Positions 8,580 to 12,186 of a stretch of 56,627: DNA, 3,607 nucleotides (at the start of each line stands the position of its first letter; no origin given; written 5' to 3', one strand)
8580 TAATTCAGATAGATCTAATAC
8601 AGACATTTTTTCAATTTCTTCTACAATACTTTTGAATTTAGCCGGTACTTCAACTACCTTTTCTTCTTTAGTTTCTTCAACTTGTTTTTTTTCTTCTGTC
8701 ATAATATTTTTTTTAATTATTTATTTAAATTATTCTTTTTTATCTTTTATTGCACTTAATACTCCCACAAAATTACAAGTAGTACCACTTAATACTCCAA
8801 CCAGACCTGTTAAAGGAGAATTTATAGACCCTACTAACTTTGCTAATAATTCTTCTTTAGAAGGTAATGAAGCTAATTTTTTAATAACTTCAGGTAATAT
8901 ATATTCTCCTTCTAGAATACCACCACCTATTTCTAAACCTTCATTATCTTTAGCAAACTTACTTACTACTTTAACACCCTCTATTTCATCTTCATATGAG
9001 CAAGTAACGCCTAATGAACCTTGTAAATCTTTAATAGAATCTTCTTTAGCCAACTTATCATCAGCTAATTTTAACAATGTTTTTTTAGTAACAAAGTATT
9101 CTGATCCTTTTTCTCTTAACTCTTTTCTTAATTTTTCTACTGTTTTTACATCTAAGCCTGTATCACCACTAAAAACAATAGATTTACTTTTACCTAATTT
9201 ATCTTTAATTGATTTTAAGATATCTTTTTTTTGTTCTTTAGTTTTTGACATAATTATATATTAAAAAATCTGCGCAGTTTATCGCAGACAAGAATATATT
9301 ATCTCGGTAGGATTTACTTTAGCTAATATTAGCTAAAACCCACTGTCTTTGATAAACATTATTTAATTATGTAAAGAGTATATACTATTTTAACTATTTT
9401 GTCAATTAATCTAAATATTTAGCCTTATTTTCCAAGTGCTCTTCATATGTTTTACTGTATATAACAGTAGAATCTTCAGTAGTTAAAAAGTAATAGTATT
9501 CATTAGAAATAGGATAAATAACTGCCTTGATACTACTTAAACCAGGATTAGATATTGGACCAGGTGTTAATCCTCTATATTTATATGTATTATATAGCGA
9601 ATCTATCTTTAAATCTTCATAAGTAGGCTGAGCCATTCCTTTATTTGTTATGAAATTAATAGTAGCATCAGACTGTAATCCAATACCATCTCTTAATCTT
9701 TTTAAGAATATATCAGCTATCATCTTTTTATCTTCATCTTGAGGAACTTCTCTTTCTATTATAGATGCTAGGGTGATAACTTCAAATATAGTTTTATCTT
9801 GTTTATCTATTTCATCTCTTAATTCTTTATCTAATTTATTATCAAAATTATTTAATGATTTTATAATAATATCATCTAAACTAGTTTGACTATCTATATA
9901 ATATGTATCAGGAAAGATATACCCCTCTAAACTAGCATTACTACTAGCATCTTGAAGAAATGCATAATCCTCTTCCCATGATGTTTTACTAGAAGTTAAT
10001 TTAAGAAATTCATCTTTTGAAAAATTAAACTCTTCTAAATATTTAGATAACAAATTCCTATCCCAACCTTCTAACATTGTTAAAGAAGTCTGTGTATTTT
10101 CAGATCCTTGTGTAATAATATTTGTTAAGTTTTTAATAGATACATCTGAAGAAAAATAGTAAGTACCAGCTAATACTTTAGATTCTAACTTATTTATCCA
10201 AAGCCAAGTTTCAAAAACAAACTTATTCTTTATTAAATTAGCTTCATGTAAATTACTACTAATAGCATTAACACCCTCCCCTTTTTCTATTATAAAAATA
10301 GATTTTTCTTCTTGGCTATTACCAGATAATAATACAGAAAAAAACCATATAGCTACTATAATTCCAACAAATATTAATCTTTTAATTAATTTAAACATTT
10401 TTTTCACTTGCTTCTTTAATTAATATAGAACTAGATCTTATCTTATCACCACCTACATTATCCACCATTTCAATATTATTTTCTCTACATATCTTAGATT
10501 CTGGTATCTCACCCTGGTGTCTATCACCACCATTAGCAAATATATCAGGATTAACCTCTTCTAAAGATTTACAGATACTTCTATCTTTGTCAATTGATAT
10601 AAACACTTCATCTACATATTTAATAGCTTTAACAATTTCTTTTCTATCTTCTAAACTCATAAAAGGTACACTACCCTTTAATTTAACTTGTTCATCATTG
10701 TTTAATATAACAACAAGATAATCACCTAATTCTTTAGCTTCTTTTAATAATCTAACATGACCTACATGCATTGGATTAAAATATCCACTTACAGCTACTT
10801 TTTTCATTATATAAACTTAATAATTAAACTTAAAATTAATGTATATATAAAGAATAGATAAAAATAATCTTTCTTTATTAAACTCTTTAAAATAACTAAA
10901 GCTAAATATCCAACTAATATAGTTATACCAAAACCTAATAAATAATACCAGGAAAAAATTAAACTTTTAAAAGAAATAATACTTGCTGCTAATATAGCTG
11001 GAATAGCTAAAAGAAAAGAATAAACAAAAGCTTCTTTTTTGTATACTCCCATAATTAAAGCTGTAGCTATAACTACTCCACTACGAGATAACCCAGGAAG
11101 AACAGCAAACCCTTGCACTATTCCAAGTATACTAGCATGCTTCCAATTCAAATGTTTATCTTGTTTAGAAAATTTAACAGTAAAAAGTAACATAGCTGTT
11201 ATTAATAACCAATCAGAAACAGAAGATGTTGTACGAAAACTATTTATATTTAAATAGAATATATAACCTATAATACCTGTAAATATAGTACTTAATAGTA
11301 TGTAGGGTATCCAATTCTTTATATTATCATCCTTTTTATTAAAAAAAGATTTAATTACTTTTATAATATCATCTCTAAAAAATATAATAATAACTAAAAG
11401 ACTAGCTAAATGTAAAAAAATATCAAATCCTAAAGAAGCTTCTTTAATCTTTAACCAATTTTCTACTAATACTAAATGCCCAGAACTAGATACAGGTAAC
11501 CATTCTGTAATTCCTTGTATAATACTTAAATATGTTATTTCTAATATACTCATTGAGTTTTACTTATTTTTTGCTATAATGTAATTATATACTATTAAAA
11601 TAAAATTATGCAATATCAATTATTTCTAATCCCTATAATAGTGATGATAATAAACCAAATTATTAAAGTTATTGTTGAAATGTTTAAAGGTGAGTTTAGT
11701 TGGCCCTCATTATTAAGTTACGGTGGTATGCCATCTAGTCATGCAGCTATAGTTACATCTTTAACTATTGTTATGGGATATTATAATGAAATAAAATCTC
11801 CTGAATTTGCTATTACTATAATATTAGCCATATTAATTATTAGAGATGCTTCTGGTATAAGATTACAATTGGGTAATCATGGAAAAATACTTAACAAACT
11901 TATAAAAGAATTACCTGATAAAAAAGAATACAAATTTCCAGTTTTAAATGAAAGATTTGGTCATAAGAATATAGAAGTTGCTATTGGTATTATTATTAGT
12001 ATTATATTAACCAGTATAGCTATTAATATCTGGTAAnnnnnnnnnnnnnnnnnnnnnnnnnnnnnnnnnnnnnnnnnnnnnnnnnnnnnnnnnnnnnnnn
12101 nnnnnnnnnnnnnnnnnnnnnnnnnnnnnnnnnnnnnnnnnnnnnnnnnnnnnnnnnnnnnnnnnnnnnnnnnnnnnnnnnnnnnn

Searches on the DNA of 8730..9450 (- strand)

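Call 14: search_rna_families(source=window, start=9200, end=9450, threshold=evalue, max_evalue=10, show_alignments=2)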
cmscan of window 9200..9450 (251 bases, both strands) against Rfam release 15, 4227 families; matches with E-value up to 10: 4.
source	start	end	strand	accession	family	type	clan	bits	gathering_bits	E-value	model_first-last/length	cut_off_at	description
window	9254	9370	-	RF00557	L10_leader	Cis-reg; leader;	-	30.8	44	0.0016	1-138/138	no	Ribosomal protein L10 leader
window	9262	9350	-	RF04315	manA-II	Cis-reg;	-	14.6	100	3.7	1-147/147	no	manA_II ncRNA motif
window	9263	9410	-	RF01743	leu-phe_leader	Cis-reg; leader;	-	14.4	70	6.1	1-162/162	no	leu/phe leader RNA from Lactococcus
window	9242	9339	+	RF02546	LSU_trypano_mito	Gene; rRNA;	CL00112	12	60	1.7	213-561/561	no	Trypanosomatid mitochondrial large subunit ribosomal RNA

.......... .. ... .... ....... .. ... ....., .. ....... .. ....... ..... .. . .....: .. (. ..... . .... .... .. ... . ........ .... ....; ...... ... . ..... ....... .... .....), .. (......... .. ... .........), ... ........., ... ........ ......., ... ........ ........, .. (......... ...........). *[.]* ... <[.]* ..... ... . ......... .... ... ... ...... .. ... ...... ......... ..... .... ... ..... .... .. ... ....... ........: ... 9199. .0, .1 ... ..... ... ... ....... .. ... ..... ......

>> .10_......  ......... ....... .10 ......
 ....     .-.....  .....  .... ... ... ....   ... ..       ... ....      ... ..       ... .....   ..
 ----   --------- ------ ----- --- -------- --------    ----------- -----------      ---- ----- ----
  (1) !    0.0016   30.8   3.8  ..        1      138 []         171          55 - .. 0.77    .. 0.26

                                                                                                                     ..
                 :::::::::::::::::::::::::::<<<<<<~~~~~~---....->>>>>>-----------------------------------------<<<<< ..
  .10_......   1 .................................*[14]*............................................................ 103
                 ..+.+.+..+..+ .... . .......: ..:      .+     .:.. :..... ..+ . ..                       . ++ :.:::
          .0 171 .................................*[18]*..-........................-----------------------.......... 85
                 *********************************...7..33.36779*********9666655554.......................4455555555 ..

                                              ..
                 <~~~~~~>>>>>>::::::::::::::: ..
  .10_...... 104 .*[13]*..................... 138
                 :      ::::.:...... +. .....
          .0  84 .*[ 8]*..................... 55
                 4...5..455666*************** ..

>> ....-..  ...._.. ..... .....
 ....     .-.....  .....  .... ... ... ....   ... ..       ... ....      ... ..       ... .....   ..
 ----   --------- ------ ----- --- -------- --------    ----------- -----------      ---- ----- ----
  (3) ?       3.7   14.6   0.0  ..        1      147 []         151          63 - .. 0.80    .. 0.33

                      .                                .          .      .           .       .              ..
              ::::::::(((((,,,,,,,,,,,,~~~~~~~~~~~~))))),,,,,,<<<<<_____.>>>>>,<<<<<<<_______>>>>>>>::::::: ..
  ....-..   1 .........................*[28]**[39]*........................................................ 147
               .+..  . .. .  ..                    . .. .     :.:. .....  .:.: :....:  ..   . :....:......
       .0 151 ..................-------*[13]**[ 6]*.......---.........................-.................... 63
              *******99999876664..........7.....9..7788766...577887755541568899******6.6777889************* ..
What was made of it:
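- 9318..9337 (.): Palindrome copy 1. It forms the apical helix and loop of the rplJ (L10) leader hairpin. It lies inside the RF00557 alignment as the variable insert of the P1 hairpin (call 14).
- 9254..9370 (-): L10 ribosomal-protein leader, including the terminator-like hairpin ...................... just before rplJ. RF00557 scores 30.8 bits (E=0.0016), below the gathering score of 44 (call 14).
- On Rfam L10_leader (RF00557), for the context of copy 1: The leader match is at 9254-9370 on the minus strand (call 14).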

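Call 85: search_rna_families(sources=[L036, L049, L097, L098, L158, L159, L160, L022], threshold=gathering)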
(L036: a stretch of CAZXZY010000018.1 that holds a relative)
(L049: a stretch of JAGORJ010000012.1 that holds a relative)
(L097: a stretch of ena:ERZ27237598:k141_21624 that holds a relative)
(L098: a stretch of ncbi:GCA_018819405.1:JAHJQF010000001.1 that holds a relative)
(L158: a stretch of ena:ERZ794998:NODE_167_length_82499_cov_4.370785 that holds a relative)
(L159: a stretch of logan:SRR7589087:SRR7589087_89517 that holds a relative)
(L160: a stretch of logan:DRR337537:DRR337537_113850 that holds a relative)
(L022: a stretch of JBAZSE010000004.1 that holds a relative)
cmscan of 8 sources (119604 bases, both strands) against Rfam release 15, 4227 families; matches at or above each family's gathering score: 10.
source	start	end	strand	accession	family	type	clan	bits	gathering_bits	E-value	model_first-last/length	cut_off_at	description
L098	20206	20279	+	RF00005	tRNA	Gene; tRNA;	CL00001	68.8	29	1.3e-12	1-71/71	no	tRNA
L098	20244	20372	-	RF02194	HPnc0260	Gene; antisense;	-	63.4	59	6e-05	1-156/156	no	Bacterial antisense RNA HPnc0260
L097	20275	20346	+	RF00005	tRNA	Gene; tRNA;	CL00001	59.5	29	4.5e-10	1-71/71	no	tRNA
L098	19942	20013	+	RF00005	tRNA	Gene; tRNA;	CL00001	57.4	29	1.7e-09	1-71/71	no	tRNA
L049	3007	3137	+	RF00557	L10_leader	Cis-reg; leader;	-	54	44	1.5e-05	1-138/138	no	Ribosomal protein L10 leader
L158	9859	9992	+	RF00557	L10_leader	Cis-reg; leader;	-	52.4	44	3.1e-05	1-138/138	no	Ribosomal protein L10 leader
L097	9860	9993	+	RF00557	L10_leader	Cis-reg; leader;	-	49.8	44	0.00011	1-138/138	no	Ribosomal protein L10 leader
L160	3896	4028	+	RF00557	L10_leader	Cis-reg; leader;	-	48.8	44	0.00017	1-138/138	no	Ribosomal protein L10 leader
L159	9796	9931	+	RF00557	L10_leader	Cis-reg; leader;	-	48.4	44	0.0002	1-138/138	no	Ribosomal protein L10 leader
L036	1407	1538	+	RF00557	L10_leader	Cis-reg; leader;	-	44.7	44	0.0011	1-138/138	no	Ribosomal protein L10 leader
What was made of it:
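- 9254..9370 (-): Orthologous leaders in L049, L158, L097, L160, L159 and L036 pass the gathering score at 44.7-54 bits (call 85).
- Closest known: Ribosomal protein L10 leader. Same: Orthologous leaders pass the Rfam gathering score (calls 14, 85).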

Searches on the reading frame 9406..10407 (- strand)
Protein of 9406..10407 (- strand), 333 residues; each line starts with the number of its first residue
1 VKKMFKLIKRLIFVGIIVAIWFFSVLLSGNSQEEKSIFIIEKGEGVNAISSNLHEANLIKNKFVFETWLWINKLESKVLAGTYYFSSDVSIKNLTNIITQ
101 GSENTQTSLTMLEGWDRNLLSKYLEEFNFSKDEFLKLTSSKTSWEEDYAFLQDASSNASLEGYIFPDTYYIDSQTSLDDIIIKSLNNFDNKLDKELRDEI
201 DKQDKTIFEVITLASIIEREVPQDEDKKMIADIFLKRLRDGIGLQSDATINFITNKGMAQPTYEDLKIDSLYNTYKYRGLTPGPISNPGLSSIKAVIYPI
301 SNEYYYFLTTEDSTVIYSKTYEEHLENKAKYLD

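Call 12: search_protein_families(library=ncbifam, proteins=[window:9406-10407:-], max_evalue=0.00001)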
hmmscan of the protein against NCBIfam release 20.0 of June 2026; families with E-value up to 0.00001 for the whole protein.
window:9406-10407:- (333 aa): 2 families
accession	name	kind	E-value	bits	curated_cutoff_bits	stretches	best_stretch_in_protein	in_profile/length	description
TIGR00247.1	TIGR00247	hypoth_equivalog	1.9e-63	214.7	103.4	1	2-332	2-341/347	endolytic transglycosylase MltG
NF007619.0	PRK10270.1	equivalog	3.4e-36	125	532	1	1-324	1-323/340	cell division protein YceG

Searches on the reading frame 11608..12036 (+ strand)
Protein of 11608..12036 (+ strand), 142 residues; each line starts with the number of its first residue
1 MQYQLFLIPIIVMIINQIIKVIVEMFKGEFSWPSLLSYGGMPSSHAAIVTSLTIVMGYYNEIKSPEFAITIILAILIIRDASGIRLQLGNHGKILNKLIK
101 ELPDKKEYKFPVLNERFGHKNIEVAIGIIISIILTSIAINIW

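Call 31: search_protein_families(library=pfam, proteins=[window:11608-12036:+], max_evalue=0.01)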
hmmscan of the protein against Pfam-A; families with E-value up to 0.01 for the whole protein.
window:11608-12036:+ (142 aa): 2 families
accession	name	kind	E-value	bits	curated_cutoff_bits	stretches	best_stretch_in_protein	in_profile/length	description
PF02681.20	DUF212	-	8.4e-34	116.9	26.5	1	4-133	4-125/126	Divergent PAP2 family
PF01569.27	PAP2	-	0.0028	17.8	27.2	1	32-78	38-93/130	PAP2 superfamily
